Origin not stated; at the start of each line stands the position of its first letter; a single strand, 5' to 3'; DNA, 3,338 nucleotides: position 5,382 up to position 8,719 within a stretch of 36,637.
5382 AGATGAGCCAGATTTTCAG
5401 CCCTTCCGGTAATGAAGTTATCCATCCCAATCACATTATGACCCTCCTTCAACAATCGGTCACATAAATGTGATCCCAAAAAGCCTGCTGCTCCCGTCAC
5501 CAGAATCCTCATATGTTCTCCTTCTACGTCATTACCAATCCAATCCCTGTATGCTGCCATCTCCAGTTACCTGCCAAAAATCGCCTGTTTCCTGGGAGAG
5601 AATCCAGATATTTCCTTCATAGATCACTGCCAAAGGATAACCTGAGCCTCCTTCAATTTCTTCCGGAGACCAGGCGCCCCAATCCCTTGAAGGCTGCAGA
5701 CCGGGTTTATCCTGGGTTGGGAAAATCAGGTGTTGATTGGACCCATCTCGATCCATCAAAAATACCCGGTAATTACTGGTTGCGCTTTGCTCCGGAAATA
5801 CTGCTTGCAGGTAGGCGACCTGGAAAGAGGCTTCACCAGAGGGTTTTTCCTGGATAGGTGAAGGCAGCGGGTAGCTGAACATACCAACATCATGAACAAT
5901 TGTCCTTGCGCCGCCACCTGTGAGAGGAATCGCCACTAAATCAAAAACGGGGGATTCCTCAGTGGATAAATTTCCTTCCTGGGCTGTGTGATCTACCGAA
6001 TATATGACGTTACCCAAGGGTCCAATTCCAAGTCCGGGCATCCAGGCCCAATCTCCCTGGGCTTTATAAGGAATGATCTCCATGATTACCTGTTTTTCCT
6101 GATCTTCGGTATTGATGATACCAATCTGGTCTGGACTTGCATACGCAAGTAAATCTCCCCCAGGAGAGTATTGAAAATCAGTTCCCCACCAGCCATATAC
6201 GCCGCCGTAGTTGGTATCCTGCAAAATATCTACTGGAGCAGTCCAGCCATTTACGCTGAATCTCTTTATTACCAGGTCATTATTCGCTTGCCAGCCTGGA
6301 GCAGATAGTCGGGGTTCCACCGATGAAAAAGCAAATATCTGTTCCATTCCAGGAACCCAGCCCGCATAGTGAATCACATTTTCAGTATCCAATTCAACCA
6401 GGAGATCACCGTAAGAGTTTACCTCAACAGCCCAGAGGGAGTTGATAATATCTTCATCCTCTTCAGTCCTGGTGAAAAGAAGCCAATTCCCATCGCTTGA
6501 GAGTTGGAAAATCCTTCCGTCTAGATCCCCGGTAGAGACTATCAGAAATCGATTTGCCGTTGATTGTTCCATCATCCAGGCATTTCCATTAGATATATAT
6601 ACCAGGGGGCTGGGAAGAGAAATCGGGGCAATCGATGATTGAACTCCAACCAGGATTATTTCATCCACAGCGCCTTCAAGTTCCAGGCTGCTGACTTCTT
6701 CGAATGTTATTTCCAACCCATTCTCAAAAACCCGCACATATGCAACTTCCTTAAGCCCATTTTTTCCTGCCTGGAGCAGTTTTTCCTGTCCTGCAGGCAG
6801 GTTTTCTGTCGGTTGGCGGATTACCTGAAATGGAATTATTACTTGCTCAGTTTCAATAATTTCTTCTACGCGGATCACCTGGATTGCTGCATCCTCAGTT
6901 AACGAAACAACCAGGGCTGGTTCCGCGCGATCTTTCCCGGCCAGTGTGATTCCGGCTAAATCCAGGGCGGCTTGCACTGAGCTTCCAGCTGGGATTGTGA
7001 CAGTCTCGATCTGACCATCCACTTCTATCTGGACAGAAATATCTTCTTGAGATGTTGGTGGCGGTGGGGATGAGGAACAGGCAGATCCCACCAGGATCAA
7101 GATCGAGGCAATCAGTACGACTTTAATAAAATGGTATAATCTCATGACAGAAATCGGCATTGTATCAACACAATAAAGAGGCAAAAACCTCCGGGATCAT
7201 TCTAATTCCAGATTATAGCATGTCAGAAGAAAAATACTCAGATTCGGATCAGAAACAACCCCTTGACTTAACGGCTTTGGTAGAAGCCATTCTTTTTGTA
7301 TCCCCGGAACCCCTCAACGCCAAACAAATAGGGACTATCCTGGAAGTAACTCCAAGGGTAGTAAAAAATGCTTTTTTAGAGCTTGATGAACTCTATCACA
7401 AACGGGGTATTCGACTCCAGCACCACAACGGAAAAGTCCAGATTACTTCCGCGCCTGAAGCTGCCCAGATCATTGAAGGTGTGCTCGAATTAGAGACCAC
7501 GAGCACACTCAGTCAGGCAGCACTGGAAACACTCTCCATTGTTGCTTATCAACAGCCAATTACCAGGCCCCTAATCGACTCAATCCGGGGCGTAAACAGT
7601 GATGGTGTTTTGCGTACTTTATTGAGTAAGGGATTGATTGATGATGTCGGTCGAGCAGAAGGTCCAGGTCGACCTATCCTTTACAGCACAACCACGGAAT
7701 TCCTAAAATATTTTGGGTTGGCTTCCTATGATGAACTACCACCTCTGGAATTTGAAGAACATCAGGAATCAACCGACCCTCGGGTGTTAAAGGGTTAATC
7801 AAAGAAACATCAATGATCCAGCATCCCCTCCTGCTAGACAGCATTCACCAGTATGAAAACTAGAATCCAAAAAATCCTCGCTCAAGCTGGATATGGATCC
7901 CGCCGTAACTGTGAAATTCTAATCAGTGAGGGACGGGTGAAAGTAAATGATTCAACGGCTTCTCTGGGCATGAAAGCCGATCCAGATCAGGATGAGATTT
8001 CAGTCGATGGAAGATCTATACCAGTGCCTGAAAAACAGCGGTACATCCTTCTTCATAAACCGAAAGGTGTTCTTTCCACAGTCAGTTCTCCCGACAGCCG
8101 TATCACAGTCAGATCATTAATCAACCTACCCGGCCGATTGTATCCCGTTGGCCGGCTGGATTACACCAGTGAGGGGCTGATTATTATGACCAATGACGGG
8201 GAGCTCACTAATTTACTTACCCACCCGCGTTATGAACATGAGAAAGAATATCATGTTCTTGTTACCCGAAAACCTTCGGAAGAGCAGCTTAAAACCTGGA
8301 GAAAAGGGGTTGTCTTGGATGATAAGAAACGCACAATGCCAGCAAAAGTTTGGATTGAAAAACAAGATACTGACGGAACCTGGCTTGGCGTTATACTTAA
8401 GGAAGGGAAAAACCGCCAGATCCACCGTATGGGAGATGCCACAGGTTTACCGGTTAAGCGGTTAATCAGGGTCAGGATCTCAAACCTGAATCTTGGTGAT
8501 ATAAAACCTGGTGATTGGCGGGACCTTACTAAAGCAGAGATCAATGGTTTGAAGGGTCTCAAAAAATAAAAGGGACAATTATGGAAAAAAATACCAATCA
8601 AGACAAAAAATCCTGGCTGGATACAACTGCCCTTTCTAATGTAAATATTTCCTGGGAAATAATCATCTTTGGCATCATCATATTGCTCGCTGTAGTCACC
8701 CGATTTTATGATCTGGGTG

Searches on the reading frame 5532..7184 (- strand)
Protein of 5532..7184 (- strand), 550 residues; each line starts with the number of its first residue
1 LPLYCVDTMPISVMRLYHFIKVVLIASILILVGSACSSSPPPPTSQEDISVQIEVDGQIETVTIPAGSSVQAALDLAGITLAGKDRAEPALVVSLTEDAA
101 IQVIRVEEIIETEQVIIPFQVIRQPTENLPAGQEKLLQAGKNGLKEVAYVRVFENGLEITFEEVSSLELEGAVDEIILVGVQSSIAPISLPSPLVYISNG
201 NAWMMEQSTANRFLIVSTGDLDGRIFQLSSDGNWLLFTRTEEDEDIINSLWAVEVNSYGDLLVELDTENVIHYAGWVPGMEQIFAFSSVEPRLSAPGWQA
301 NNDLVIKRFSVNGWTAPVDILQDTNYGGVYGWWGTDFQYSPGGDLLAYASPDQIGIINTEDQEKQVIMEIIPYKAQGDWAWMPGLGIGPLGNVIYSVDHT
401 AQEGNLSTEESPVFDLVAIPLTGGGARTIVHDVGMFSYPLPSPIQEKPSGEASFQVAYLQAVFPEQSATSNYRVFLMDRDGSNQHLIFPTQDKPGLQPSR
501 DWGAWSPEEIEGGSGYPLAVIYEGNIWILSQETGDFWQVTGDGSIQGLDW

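Call 36: search_protein_families(library=pfam, proteins=[window:5532-7184:-], max_evalue=0.00001)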
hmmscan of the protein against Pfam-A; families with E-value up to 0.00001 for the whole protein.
window:5532-7184:- (550 aa): 2 families
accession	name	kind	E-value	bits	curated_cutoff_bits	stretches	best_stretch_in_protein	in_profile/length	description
PF07501.17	G5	-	7.7e-15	55.3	23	1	111-181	4-74/75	G5 domain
PF03990.20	DUF348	-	6.2e-09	35.9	24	1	51-91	1-40/41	G5-linked-Ubiquitin-like domain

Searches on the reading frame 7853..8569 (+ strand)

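Call 36: search_protein_families(library=pfam, proteins=[window:7853-8569:+], max_evalue=0.00001)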
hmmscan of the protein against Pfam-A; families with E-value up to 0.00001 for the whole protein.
window:7853-8569:+ (238 aa): 2 families
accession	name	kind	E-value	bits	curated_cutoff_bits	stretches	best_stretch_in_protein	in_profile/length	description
PF00849.27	PseudoU_synth_2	-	2.3e-21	77.1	26.8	1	64-193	2-149/152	RNA pseudouridylate synthase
PF01479.30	S4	-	1.1e-07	31.8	22.8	1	4-44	2-44/48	S4 domain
